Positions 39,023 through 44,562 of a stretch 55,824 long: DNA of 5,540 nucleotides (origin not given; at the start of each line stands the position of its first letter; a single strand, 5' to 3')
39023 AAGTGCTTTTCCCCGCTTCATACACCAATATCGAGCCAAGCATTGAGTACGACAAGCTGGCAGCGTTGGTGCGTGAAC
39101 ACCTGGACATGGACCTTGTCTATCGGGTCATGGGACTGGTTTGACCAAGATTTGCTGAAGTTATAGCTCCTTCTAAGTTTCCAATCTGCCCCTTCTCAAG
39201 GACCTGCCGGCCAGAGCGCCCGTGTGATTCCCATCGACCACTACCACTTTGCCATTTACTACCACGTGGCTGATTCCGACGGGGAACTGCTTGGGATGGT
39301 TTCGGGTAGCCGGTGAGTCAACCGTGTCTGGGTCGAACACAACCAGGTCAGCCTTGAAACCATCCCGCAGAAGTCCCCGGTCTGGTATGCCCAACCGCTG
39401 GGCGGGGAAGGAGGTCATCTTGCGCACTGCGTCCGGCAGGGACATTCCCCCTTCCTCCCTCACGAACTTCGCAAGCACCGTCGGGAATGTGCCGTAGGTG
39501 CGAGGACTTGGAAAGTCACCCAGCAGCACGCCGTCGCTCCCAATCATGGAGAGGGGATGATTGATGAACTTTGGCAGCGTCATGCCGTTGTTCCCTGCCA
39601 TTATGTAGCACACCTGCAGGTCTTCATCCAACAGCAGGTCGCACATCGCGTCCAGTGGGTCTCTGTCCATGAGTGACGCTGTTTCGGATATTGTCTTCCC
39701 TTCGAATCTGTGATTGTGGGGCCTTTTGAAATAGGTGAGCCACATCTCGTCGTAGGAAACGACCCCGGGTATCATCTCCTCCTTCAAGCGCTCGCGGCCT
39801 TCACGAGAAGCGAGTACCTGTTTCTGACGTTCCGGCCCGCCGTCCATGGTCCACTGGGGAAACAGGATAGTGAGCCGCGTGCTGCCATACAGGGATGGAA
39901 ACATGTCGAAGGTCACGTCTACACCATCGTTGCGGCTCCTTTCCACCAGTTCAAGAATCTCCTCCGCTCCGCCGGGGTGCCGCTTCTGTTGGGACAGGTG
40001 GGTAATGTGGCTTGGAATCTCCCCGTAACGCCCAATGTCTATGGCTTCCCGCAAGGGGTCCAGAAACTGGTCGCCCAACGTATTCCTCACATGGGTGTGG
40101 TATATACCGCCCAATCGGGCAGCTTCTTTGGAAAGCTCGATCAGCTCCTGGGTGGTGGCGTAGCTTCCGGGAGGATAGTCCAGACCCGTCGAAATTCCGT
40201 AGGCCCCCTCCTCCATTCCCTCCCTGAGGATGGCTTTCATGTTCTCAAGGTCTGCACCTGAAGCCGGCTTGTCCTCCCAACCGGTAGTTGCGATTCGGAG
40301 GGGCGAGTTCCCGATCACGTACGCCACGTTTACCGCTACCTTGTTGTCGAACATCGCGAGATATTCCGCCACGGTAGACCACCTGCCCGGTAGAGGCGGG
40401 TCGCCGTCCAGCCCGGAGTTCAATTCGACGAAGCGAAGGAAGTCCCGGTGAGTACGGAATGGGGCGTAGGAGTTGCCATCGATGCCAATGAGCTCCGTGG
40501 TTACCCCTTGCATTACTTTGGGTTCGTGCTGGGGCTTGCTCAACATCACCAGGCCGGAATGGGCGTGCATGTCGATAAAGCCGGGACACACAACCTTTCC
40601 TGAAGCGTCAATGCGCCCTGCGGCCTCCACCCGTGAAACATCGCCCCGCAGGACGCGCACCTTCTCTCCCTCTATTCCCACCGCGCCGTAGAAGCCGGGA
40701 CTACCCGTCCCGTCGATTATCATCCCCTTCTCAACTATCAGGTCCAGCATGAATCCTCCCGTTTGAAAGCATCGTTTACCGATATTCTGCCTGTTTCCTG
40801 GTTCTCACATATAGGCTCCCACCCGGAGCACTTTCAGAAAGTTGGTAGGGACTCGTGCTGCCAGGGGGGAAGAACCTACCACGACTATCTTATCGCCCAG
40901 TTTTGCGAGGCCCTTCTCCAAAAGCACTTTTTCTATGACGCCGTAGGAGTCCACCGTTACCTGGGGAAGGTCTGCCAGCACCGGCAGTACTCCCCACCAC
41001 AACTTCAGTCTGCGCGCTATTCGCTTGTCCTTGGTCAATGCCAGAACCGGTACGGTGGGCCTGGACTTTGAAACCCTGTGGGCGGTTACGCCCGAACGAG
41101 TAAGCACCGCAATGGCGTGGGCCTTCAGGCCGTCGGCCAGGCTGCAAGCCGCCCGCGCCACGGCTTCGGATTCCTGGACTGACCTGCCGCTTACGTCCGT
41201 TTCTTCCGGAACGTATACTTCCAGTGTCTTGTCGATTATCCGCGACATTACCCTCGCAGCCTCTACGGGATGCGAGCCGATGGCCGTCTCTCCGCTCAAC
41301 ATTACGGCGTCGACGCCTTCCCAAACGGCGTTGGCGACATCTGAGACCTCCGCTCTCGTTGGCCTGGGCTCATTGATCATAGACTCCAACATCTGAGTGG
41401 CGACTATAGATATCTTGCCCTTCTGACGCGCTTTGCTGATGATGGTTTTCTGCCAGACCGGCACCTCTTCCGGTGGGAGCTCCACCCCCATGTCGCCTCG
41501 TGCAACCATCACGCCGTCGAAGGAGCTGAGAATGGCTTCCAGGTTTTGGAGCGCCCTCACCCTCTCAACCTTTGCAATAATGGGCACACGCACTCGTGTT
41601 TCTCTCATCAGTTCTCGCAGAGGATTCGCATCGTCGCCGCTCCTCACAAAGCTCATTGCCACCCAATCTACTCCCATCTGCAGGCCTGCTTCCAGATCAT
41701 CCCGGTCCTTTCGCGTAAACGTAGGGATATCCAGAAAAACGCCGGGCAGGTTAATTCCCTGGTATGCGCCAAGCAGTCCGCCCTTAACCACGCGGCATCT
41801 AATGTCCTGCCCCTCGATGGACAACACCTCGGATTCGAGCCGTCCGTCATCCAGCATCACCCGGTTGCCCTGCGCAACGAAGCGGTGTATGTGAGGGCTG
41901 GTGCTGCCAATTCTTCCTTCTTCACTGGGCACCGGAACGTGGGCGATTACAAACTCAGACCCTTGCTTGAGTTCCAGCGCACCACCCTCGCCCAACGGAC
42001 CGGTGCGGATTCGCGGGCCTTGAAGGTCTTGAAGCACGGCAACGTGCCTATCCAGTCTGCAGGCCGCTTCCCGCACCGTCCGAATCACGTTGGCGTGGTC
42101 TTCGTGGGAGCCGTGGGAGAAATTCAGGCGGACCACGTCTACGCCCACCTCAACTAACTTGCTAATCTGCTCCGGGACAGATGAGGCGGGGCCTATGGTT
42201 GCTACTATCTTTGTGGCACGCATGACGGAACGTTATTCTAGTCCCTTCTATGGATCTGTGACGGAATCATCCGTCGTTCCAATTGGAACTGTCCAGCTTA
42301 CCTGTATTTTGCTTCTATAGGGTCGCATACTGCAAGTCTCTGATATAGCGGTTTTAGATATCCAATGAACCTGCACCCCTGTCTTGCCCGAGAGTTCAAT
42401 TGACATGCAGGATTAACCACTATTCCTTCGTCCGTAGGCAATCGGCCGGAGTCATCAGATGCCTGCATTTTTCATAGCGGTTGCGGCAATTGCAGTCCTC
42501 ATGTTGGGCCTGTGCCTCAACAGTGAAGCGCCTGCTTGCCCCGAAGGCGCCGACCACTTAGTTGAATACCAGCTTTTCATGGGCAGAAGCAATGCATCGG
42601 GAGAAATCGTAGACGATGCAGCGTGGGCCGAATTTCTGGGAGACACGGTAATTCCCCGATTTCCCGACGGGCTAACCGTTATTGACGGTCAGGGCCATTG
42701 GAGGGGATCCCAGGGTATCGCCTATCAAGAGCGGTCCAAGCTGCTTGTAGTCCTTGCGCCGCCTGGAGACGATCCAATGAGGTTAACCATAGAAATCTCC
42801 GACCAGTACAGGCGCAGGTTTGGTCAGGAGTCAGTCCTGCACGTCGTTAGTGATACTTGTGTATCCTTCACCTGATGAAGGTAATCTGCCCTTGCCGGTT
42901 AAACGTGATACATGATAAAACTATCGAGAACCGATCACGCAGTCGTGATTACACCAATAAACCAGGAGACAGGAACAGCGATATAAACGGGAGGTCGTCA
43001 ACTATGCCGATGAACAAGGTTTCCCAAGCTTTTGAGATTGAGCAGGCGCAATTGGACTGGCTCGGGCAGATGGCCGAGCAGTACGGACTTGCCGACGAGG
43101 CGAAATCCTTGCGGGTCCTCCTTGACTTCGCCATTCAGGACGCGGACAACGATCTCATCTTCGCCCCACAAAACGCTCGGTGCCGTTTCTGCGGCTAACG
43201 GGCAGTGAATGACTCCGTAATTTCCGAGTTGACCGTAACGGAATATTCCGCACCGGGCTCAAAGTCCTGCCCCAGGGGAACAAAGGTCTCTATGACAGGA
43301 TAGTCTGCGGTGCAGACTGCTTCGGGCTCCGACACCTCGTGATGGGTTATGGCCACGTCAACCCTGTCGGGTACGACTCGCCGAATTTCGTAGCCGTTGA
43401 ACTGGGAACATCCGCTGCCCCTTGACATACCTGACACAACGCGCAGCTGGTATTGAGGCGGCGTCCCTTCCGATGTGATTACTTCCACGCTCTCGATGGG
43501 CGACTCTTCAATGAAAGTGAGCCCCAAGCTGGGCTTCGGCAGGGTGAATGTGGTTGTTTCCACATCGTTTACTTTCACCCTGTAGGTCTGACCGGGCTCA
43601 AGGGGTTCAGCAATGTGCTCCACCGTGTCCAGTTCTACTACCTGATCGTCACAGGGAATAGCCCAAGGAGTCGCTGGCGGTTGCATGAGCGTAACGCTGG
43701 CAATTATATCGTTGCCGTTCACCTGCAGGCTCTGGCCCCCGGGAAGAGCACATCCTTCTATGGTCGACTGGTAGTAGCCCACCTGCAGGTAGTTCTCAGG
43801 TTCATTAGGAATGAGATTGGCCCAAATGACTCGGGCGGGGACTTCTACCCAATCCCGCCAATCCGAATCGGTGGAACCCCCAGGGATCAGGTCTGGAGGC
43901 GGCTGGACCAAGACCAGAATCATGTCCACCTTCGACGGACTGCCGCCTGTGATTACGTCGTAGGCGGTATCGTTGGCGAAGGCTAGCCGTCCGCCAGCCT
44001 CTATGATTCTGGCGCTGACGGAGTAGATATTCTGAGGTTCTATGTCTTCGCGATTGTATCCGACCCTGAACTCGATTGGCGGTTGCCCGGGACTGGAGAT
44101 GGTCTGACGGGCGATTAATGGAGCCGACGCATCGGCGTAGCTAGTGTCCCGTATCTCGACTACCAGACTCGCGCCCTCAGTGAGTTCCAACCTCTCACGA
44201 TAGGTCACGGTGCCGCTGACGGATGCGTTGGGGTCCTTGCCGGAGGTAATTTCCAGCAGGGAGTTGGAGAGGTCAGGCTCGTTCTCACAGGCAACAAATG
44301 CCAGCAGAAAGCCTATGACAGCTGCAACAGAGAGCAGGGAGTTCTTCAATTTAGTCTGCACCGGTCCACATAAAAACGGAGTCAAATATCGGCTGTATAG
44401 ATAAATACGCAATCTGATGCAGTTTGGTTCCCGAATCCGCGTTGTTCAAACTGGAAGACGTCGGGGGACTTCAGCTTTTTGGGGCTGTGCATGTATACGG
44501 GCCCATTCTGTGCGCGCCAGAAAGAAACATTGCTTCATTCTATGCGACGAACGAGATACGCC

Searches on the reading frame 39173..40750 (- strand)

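Call 11: search_protein_families(library=pfam, proteins=[window:39173-40750:-], max_evalue=0.001)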
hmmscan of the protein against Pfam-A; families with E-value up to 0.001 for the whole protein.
window:39173-40750:- (525 aa): 2 families
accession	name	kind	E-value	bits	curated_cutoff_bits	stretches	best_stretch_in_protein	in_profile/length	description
PF07969.17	Amidohydro_3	-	2e-29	103.8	29.7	2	340-504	295-472/472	Amidohydrolase family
PF01979.26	Amidohydro_1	-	1.1e-15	58.2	25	1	401-503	245-345/345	Amidohydrolase family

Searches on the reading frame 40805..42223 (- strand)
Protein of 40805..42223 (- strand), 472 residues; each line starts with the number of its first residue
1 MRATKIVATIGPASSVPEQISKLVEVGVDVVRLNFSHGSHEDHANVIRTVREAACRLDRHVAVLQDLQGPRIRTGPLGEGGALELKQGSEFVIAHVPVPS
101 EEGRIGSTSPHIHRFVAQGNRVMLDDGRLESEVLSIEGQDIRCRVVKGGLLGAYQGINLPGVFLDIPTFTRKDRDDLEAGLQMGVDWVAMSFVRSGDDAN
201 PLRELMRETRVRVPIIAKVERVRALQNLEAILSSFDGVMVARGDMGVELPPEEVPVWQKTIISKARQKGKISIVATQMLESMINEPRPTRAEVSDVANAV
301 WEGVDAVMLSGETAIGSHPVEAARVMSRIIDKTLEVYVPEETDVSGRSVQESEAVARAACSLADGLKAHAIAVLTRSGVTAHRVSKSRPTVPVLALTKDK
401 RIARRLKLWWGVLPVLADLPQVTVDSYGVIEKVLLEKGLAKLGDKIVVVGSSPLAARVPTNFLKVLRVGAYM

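Call 11: search_protein_families(library=pfam, proteins=[window:40805-42223:-], max_evalue=0.001)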
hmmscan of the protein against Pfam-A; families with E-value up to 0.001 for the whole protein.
window:40805-42223:- (472 aa): 3 families
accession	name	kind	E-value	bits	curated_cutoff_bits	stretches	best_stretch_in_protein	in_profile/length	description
PF00224.27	PK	-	1.2e-108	363.5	30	1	1-322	1-327/328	Pyruvate kinase, barrel domain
PF02887.21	PK_C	-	7.8e-30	103.7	28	1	353-466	1-114/114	Pyruvate kinase, alpha/beta domain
PF00478.31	IMPDH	-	0.00061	19.3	25.6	0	6-54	95-143/345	IMP dehydrogenase / GMP reductase domain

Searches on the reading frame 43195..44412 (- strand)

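Call 11: search_protein_families(library=pfam, proteins=[window:43195-44412:-], max_evalue=0.001)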
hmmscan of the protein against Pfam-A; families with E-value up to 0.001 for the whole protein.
window:43195-44412:- (405 aa): 1 family
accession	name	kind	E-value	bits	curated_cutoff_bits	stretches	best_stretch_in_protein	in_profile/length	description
PF09619.16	YscW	-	9.7e-28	97.1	22.6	1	62-165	3-106/107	Type III secretion system lipoprotein chaperone (YscW)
